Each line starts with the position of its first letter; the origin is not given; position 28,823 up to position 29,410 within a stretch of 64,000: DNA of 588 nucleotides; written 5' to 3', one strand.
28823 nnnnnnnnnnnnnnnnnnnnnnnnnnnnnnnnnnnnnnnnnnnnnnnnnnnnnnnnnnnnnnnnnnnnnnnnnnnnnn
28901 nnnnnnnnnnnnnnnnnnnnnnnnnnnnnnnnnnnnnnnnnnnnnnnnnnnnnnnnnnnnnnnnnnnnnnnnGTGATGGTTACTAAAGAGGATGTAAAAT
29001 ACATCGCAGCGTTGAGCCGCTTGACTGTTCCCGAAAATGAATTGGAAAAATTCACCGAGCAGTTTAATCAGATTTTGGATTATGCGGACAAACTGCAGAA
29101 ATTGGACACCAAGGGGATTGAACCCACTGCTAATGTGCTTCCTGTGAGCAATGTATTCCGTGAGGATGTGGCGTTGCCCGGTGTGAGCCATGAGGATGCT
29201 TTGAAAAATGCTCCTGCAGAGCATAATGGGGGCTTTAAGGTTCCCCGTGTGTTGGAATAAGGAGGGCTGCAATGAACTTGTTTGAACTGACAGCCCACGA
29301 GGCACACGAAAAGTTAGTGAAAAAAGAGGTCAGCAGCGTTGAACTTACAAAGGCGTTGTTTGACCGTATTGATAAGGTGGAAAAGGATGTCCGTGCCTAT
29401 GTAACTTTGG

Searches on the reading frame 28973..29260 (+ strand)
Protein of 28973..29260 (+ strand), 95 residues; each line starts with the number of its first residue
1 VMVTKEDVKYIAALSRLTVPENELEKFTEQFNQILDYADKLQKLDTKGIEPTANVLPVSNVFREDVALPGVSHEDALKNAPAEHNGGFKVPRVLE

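Call 30: find_encoding_contigs(protein=window:28973-29260:+, flank=10000, max_places=10)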
Protein window:28973-29260:+ (95 aa): no gene with exactly this product is on record in the collection.

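Call 31: find_encoding_contigs(protein=window:28976-29260:+, flank=10000, max_places=10)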
Protein window:28976-29260:+ (94 aa): 22 contigs read that carry it; 10 places shown.
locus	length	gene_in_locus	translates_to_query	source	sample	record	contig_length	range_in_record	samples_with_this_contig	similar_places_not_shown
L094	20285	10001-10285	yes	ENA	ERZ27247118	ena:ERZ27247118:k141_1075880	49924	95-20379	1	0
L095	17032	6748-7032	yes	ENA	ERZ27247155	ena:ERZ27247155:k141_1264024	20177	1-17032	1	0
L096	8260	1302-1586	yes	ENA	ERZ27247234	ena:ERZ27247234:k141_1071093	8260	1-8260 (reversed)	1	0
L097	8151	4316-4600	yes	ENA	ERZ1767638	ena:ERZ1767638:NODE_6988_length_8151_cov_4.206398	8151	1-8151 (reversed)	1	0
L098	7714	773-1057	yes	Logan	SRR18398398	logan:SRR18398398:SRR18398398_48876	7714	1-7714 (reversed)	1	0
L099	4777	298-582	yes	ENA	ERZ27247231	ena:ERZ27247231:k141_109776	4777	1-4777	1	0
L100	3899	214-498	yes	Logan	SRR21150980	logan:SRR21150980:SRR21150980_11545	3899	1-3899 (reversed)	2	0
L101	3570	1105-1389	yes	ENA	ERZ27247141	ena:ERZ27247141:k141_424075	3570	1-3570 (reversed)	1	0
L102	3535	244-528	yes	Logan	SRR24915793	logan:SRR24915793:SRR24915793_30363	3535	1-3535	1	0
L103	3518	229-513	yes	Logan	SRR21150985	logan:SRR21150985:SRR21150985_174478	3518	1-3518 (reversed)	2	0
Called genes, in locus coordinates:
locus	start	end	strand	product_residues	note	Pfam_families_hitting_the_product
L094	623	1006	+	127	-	PF03852:Vsr, PF04480:DUF559, PF18741:MTES_1575 (faint)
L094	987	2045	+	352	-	PF17761:DUF1016_N, PF06250:YhcG_C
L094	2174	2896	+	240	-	PF13391:HNH_2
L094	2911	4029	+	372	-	PF00145:DNA_methylase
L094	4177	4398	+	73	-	-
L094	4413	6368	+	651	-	-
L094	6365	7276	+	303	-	-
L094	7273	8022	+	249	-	PF19866:DUF6339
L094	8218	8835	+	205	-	PF11159:DUF2939 (weak)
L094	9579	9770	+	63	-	-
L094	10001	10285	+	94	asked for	PF02686:GatC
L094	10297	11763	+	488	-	PF01425:Amidase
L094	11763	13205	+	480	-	PF02934:GatB_N, PF02637:GatB_Yqey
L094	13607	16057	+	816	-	PF00690:Cation_ATPase_N, PF00122:E1-E2_ATPase, PF00702:Hydrolase, PF13246:Cation_ATPase, PF08282:Hydrolase_3 (faint), PF00689:Cation_ATPase_C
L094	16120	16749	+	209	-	PF01205:Impact_N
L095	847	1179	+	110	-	-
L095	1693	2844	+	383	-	-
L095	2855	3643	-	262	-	PF01555:N6_N4_Mtase, PF01170:UPF0020 (weak)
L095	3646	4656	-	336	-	PF02086:MethyltransfD12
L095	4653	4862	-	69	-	PF13443:HTH_26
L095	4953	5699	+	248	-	-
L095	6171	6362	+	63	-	-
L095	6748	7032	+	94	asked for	PF02686:GatC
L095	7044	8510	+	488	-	PF01425:Amidase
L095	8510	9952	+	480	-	PF02934:GatB_N, PF02637:GatB_Yqey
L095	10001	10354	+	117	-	PF05635:23S_rRNA_IVP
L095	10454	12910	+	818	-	PF00690:Cation_ATPase_N, PF00122:E1-E2_ATPase, PF00702:Hydrolase, PF13246:Cation_ATPase, PF00689:Cation_ATPase_C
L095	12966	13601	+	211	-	PF01205:Impact_N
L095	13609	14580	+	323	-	PF01551:Peptidase_M23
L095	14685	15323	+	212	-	PF02390:Methyltransf_4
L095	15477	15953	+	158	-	PF01381:HTH_3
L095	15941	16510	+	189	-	PF19502:DUF6036 (faint)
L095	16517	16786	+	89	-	-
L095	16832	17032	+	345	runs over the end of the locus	PF00005:ABC_tran, PF02463:SMC_N, PF13304:AAA_21 (weak), PF09383:NIL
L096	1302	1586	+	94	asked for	PF02686:GatC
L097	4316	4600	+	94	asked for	PF02686:GatC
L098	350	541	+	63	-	-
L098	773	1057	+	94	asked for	PF02686:GatC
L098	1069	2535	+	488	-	PF01425:Amidase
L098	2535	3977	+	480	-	PF02934:GatB_N, PF02637:GatB_Yqey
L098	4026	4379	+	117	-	PF05635:23S_rRNA_IVP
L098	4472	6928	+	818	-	PF00690:Cation_ATPase_N, PF00122:E1-E2_ATPase, PF00702:Hydrolase, PF13246:Cation_ATPase, PF08282:Hydrolase_3 (faint), PF00689:Cation_ATPase_C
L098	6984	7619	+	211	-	PF01205:Impact_N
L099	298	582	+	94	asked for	PF02686:GatC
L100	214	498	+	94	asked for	PF02686:GatC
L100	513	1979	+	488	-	PF01425:Amidase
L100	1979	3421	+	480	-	PF02934:GatB_N, PF02637:GatB_Yqey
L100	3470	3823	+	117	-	PF05635:23S_rRNA_IVP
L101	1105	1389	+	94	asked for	PF02686:GatC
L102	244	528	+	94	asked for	PF02686:GatC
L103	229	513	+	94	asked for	PF02686:GatC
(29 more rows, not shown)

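Call 52: find_related_loci(query=L095:10001-10351:+, collection=metagenome_contigs, flank=2000)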
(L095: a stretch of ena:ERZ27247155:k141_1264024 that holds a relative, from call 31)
Query L095:10001-10351:+ (117 aa) in metagenome_contigs; peptide patterns used: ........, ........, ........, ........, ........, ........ (x = any residue, [..] = any of these).
240 stretches matched a pattern; 40 encode a relative of the query (tblastn E <= 1e-3); 40 distinct loci.
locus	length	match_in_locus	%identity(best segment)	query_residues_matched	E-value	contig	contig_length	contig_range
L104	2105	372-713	57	1-115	6e-40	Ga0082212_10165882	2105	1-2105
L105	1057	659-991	54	4-114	3e-40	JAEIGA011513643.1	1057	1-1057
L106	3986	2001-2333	55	6-116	2e-38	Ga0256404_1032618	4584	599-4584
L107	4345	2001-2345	57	1-115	7e-38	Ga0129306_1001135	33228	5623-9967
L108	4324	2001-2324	58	6-113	2e-37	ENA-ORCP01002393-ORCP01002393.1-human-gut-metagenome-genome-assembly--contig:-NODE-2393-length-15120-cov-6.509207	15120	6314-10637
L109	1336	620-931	62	11-114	1e-37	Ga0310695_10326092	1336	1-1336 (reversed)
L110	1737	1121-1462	53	2-115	2e-37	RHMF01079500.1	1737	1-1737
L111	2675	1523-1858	53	4-115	8e-37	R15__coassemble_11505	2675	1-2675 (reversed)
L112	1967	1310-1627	56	8-113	7e-37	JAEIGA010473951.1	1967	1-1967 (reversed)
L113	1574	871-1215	53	1-115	9e-37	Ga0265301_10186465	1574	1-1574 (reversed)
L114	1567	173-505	51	6-116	8e-37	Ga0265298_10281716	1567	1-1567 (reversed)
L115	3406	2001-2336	52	6-117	5e-36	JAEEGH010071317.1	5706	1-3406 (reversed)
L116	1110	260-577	54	11-116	5e-36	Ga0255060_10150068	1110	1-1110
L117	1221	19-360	50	2-115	3e-35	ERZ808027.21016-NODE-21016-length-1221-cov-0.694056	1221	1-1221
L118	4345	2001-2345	51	1-115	5e-34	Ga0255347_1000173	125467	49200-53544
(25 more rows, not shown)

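Call 62: search_dna_similar(query=L095:10001-10351:+, collection=plasmids, mode=protein, max_rows=30, max_evalue=1e-8)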
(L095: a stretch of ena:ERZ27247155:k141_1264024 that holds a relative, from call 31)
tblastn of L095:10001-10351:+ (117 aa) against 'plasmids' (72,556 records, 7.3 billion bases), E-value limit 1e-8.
Records with a match: 30; places in all: 37; records where one place covers at least 80% of the query: 30.
Best place of each record, by identity: <60% 30.
By first word of the organism name: Nostoc 15; Planktothrix 3; Candidatus 2; Monoglobus 1; Treponema 1; Bernardetia 1; Euhalothece 1; Dolichospermum 1; Aulosira 1; Chondrinema 1; and 3 more.
By predicted mobility (MOB-suite, as given by PLSDB): non-mobilizable 17; conjugative 8; mobilizable 5.
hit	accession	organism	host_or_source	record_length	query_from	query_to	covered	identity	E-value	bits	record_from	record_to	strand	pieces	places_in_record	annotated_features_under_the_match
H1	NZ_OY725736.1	Monoglobus pectinilyticus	-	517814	6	114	93%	55.0%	3e-23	100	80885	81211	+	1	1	none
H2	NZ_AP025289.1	Treponema saccharophilum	-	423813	11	114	89%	55.8%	2e-23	100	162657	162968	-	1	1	four helix bundle protein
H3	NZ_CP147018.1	Bernardetia sp. Wsw4-3y2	Red alga,Red algae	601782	4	113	94%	51.8%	9e-23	99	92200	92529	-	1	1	four helix bundle protein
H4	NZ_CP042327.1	Euhalothece natronophila Z-M001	cell culture,soda lake Magadi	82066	11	114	89%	51.9%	5e-20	91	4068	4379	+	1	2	four helix bundle protein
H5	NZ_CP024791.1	Nostoc flagelliforme CCNUN1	cell culture,desert soil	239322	11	113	88%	51.0%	1e-18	87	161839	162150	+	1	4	four helix bundle protein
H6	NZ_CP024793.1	Nostoc flagelliforme CCNUN1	cell culture,desert soil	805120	11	113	88%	51.0%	1e-18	87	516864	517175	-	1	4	four helix bundle protein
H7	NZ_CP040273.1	Nostoc sp. C052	Blasia pusilla,pure culture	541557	11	113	88%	51.0%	6e-18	85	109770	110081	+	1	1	four helix bundle protein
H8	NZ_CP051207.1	Dolichospermum flos-aquae CCAP 1403/13F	cell culture,freshwater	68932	11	113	88%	50.0%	4e-18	85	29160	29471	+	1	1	four helix bundle protein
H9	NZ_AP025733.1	Nostoc cf. commune SO-36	-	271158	11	109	85%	51.0%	2e-17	83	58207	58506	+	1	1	four helix bundle protein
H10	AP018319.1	Nostoc sp. HK-01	-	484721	11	109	85%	51.0%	5e-17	82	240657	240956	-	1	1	hypothetical protein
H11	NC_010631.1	Nostoc punctiforme PCC 73102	-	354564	11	109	85%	50.0%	8e-18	84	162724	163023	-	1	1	four helix bundle protein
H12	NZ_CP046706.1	Nostoc sp. ATCC 53789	-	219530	11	109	85%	50.0%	2e-16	80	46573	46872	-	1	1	four helix bundle protein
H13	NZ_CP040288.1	Nostoc sp. C057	Phaeoceros,pure culture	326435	11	109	85%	50.0%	3e-15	77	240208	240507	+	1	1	four helix bundle protein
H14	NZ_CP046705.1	Nostoc sp. ATCC 53789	-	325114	11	109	85%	49.0%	6e-18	85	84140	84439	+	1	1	four helix bundle protein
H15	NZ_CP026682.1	Nostoc sp. 'Peltigera membranacea cyanobiont' N6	Lichen thallus,Peltigera membranacea ...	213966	11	109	85%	49.0%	4e-16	79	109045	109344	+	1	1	four helix bundle protein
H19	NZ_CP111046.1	Chondrinema litorale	Seaweed,red alga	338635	11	113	88%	45.6%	8e-16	79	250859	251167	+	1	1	four helix bundle protein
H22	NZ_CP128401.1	Candidatus Chlorohelix allophototropha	Single colony of Candidatus Chlorohelix ...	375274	11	114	89%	42.3%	2e-13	72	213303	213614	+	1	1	four helix bundle protein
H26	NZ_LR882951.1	Planktothrix agardhii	-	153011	11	114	89%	38.5%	4e-12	68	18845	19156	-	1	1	four helix bundle protein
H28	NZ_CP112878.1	Pseudanabaena galeata CCNP1313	-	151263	11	113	88%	37.9%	1e-10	64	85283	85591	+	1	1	four helix bundle protein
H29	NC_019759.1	Gloeocapsa sp. PCC 7428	-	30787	11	114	89%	36.5%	4e-11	65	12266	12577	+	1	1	four helix bundle protein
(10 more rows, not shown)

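Call 63: get_annotated_region(hit=H11, flank=400)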
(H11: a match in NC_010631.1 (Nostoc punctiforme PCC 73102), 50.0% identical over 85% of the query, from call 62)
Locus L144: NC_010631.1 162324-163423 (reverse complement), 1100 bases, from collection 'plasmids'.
description: Nostoc punctiforme PCC 73102 plasmid pNPUN01, complete sequence
organism: Nostoc punctiforme PCC 73102 (NCBI taxid 63737)
taxonomy: Bacteria; Cyanobacteriota; Cyanophyceae; Nostocales; Nostocaceae; Nostoc; Nostoc punctiforme; Nostoc punctiforme PCC 73102
host: -; source: -; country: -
typing (MOB-suite, as given by PLSDB): conjugative; replicon rep_cluster_317; relaxase MOBF; mating-pair formation MPF_T
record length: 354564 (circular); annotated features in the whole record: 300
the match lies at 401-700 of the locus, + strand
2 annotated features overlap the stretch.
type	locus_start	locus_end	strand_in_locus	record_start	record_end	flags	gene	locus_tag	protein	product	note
CDS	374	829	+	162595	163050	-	-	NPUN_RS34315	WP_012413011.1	four helix bundle protein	-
CDS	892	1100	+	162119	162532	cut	-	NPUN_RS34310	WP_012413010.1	element excision factor XisH family protein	-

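Call 64: get_annotated_region(hit=H2, flank=400)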
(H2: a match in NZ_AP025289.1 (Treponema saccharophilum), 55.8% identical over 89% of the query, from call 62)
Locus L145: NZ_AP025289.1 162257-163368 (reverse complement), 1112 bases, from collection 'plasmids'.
description: Treponema saccharophilum strain JCM 32279 plasmid pTS1, complete sequence
organism: Treponema saccharophilum (NCBI taxid 165)
taxonomy: Bacteria; Spirochaetota; Spirochaetia; Spirochaetales; Treponemataceae; Treponema; Treponema saccharophilum
host: -; source: -; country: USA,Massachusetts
typing (MOB-suite, as given by PLSDB): non-mobilizable
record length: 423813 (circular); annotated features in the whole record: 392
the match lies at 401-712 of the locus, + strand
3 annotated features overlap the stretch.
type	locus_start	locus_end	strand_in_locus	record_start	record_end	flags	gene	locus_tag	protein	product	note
CDS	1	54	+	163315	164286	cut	-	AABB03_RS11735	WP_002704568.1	DMT family transporter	GO:0055085 - transmembrane transport [Evidence IEA]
CDS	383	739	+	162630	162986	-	-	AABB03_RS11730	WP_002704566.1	four helix bundle protein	-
CDS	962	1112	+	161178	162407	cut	-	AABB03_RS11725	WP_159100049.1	DUF4832 domain-containing protein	-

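Call 65: get_annotated_region(hit=H3, flank=400)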
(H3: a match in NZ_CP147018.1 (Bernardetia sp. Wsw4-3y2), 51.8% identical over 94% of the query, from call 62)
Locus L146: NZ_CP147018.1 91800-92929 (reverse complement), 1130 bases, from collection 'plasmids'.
description: Bernardetia sp. Wsw4-3y2 plasmid plasmd1, complete sequence
organism: Bernardetia sp. Wsw4-3y2 (NCBI taxid 3127471)
taxonomy: Bacteria; Bacteroidota; Cytophagia; Cytophagales; Bernardetiaceae; Bernardetia; Bernardetia sp. Wsw4-3y2
host: -; source: Red alga,Red algae; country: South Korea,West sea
typing (MOB-suite, as given by PLSDB): non-mobilizable
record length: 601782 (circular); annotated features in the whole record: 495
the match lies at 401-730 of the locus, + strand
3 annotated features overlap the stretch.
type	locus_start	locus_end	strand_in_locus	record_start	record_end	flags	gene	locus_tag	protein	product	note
CDS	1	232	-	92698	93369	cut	-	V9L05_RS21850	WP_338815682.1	O-methyltransferase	GO:0032259 - methylation [Evidence IEA]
CDS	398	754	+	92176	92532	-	-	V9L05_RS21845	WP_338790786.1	four helix bundle protein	-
CDS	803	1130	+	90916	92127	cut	recF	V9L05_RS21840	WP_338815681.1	DNA replication and repair protein RecF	GO:0006310 - DNA recombination [Evidence IEA]; GO:0006281 - DNA repair [Evidence IEA]; GO:0006260 - DNA replication ...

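Call 66: get_annotated_region(hit=H26, flank=400)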
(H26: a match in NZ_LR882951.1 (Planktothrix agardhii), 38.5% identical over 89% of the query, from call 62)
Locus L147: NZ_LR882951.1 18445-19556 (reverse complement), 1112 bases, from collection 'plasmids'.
description: Planktothrix agardhii strain PCC7805 plasmid p1
organism: Planktothrix agardhii (NCBI taxid 1160)
taxonomy: Bacteria; Cyanobacteriota; Cyanophyceae; Oscillatoriales; Microcoleaceae; Planktothrix; Planktothrix agardhii
host: -; source: -; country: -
typing (MOB-suite, as given by PLSDB): non-mobilizable
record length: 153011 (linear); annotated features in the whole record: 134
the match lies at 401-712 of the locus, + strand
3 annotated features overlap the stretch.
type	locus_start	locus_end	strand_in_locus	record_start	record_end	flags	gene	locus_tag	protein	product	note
CDS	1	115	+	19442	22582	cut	drmD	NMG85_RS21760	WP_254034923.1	DISARM system SNF2-like helicase DrmD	-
CDS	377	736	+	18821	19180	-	-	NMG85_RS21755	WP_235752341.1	four helix bundle protein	-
CDS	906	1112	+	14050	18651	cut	-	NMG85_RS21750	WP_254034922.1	BREX-1 system adenine-specific DNA-methyltransferase PglX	-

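Call 67: get_annotated_region(hit=H22, flank=400)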
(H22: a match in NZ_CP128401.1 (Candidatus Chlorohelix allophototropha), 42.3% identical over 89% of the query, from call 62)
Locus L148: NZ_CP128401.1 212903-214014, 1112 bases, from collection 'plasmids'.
description: Candidatus Chlorohelix allophototropha isolate L227-S17 plasmid unnamed1, complete sequence
organism: Candidatus Chlorohelix allophototropha (NCBI taxid 3003348)
taxonomy: Bacteria; Chloroflexota; Chloroflexia; Candidatus Chloroheliales; Candidatus Chloroheliaceae; Candidatus Chlorohelix; Candidatus Chlorohelix allophototropha
host: -; source: Single colony of Candidatus Chlorohelix allophototropha from a non-axenic enrichment (subculture 19.9); ...; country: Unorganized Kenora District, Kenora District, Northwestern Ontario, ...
typing (MOB-suite, as given by PLSDB): non-mobilizable
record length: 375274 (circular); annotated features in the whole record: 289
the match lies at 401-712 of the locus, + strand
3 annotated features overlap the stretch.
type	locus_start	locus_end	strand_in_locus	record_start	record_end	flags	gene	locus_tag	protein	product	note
CDS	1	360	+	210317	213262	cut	-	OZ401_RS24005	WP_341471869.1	helicase-related protein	-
CDS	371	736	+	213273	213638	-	-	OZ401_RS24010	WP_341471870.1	four helix bundle protein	-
CDS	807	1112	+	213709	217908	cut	-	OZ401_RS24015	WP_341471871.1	N-6 DNA methylase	GO:0006306 - DNA methylation [Evidence IEA]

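Call 68: get_annotated_region(hit=H5, flank=400)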
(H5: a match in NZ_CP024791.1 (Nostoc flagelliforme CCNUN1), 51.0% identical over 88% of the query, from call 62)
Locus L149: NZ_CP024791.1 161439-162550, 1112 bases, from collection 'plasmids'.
description: Nostoc flagelliforme CCNUN1 plasmid pNFSY06, complete sequence
organism: Nostoc flagelliforme CCNUN1 (NCBI taxid 2038116)
taxonomy: Bacteria; Cyanobacteriota; Cyanophyceae; Nostocales; Nostocaceae; Nostoc; Nostoc flagelliforme; Nostoc flagelliforme CCNUN1
host: -; source: cell culture,desert soil; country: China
typing (MOB-suite, as given by PLSDB): non-mobilizable; replicon rep_cluster_1622,rep_cluster_317
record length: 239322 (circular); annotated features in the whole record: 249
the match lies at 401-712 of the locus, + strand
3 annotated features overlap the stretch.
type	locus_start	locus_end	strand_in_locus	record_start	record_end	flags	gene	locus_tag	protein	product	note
CDS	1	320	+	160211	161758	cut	-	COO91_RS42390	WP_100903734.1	hypothetical protein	-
CDS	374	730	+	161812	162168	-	-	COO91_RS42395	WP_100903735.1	four helix bundle protein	-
CDS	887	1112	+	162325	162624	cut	-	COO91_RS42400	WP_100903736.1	hypothetical protein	-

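Call 70: search_protein_families(library=ncbifam, proteins=[L095:10001-10351:+, L144:374-826:+], max_evalue=0.001)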
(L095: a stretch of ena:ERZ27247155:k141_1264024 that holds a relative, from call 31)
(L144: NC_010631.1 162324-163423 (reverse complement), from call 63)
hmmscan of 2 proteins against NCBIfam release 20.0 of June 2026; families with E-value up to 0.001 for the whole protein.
L095:10001-10351:+ (117 aa): 3 families
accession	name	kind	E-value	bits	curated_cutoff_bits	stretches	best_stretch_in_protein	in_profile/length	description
TIGR02436.1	TIGR02436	subfamily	5.9e-32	110.1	24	1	10-114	3-107/109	four helix bundle protein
NF008912.0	PRK12275.1-6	subfamily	2.4e-09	37.3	124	1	26-115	22-111/117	hypothetical protein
NF008911.0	PRK12275.1-2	subfamily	5e-08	33.5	137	1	8-114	9-114/118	hypothetical protein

L144:374-826:+ (151 aa): 3 families
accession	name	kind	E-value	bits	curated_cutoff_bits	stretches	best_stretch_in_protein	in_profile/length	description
TIGR02436.1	TIGR02436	subfamily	2.9e-30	104.7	24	1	8-116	2-109/109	four helix bundle protein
NF008911.0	PRK12275.1-2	subfamily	2.9e-10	40.7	137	1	35-117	35-117/118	hypothetical protein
NF008912.0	PRK12275.1-6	subfamily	8e-09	35.6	124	1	10-118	11-114/117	hypothetical protein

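Call 71: search_protein_families(library=pfam, proteins=[L095:10001-10351:+], max_evalue=0.001)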
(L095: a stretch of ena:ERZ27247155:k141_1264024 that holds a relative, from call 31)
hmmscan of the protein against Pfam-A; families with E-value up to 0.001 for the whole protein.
L095:10001-10351:+ (117 aa): 1 family
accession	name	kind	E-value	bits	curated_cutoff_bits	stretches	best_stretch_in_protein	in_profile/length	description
PF05635.17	23S_rRNA_IVP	-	4.3e-28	98.1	33.8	1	8-109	5-105/106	23S rRNA-intervening sequence protein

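Call 74: search_solved_structures(query=L095:10001-10351:+, max_evalue=0.01)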
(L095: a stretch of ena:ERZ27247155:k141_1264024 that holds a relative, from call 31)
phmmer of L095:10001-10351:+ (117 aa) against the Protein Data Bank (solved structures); distinct sequences matched with E-value up to 0.01: 2.
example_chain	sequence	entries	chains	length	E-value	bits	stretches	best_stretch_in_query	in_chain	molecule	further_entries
2rld_A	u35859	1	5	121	1.5e-36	128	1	6-114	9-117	Uncharacterized protein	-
2gsc_A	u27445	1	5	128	0.0043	20.6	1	20-110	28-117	Putative uncharacterized protein XCC0516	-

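Call 81: get_annotated_region(hit=H1, flank=300)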
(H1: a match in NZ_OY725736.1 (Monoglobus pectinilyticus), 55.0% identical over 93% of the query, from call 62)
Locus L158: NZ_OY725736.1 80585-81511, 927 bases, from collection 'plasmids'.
description: Monoglobus pectinilyticus strain Ruminococcaceae species TSDC17.2-1.2 plasmid 12, complete sequence
organism: Monoglobus pectinilyticus (NCBI taxid 1981510)
taxonomy: Bacteria; Bacillota; Clostridia; Monoglobales; Monoglobaceae; Monoglobus; Monoglobus pectinilyticus
host: -; source: -; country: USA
typing (MOB-suite, as given by PLSDB): non-mobilizable
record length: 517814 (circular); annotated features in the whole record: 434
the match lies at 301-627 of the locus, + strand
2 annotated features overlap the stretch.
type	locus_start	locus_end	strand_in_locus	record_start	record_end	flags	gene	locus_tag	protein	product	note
CDS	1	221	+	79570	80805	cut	-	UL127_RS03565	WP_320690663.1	restriction endonuclease subunit S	GO:0006304 - DNA modification [Evidence IEA]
CDS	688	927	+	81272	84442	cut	-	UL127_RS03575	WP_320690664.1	HsdR family type I site-specific deoxyribonuclease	GO:0009307 - DNA restriction-modification system [Evidence IEA]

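Call 82: get_annotated_region(hit=H4, flank=300)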
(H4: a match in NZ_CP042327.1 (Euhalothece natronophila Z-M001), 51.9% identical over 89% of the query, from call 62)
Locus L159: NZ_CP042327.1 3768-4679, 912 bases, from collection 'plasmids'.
description: Euhalothece natronophila Z-M001 plasmid pEu1, complete sequence
organism: Euhalothece natronophila Z-M001 (NCBI taxid 522448)
taxonomy: Bacteria; Cyanobacteriota; Cyanophyceae; Chroococcales; Halothecacae; Euhalothece; Euhalothece natronophila; Euhalothece natronophila Z-M001
host: -; source: cell culture,soda lake Magadi; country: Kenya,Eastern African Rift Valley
typing (MOB-suite, as given by PLSDB): non-mobilizable
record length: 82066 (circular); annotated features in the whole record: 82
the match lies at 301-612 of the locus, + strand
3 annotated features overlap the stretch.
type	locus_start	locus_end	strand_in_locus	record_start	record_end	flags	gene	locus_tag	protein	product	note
CDS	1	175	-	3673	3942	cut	-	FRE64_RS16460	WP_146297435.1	hypothetical protein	-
CDS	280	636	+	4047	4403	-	-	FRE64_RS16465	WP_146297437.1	four helix bundle protein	-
CDS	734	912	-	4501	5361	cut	-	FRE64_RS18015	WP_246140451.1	hypothetical protein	-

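Call 83: get_annotated_region(hit=H19, flank=300)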
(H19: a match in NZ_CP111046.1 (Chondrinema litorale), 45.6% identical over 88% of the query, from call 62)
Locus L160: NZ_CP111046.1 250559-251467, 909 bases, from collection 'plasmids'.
description: Chondrinema litorale strain WSW3-B12 plasmid unnamed4
organism: Chondrinema litorale (NCBI taxid 2994555)
taxonomy: Bacteria; Bacteroidota; Cytophagia; Cytophagales; Flammeovirgaceae; Chondrinema; Chondrinema litorale
host: -; source: Seaweed,red alga; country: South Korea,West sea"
typing (MOB-suite, as given by PLSDB): non-mobilizable
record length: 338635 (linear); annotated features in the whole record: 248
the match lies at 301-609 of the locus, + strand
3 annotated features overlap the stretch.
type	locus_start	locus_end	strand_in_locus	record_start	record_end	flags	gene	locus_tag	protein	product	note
CDS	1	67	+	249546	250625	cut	-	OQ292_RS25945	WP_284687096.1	efflux RND transporter periplasmic adaptor subunit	GO:0006810 - transport [Evidence IEA]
CDS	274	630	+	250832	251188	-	-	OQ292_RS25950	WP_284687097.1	four helix bundle protein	-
CDS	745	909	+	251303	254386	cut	-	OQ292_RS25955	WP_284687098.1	efflux RND transporter permease subunit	GO:0055085 - transmembrane transport [Evidence IEA]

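Call 84: get_annotated_region(hit=H29, flank=300)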
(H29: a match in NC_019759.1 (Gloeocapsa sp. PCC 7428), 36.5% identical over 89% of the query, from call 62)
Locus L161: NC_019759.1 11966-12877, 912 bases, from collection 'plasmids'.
description: Gloeocapsa sp. PCC 7428 plasmid pGLO7428.03, complete sequence
organism: Gloeocapsa sp. PCC 7428 (NCBI taxid 1173026)
taxonomy: Bacteria; Cyanobacteriota; Cyanophyceae; Chroococcales; Chroococcaceae; Gloeocapsa; Gloeocapsa sp. PCC 7428
host: -; source: -; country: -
typing (MOB-suite, as given by PLSDB): mobilizable; replicon rep_cluster_1726; relaxase MOBV
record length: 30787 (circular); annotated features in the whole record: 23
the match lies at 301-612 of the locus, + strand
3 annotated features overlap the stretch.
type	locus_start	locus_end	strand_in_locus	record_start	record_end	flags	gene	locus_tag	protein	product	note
CDS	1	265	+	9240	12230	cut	-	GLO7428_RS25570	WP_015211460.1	DUF1156 domain-containing protein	-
CDS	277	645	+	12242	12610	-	-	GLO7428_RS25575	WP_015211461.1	four helix bundle protein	-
CDS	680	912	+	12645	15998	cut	-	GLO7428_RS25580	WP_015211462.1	Swt1 family HEPN domain-containing protein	-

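Call 85: get_annotated_region(hit=H28, flank=300)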
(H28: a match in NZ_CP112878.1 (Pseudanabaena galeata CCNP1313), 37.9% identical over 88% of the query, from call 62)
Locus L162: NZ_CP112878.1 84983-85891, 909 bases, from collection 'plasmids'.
description: Pseudanabaena galeata CCNP1313 plasmid pPg_04, complete sequence
organism: Pseudanabaena galeata CCNP1313 (NCBI taxid 2602720)
taxonomy: Bacteria; Cyanobacteriota; Cyanophyceae; Pseudanabaenales; Pseudanabaenaceae; Pseudanabaena; Pseudanabaena galeata; Pseudanabaena galeata CCNP1313
host: -; source: -; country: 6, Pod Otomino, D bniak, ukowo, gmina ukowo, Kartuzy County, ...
typing (MOB-suite, as given by PLSDB): mobilizable; relaxase MOBP
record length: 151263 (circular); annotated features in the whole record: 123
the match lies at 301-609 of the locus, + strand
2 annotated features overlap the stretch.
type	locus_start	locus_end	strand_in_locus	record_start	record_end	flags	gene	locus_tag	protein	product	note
CDS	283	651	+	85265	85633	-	-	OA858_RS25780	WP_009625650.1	four helix bundle protein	-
CDS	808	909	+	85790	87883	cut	cas1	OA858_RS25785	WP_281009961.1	CRISPR-associated endonuclease Cas1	GO:0043571 - maintenance of CRISPR repeat elements [Evidence IEA]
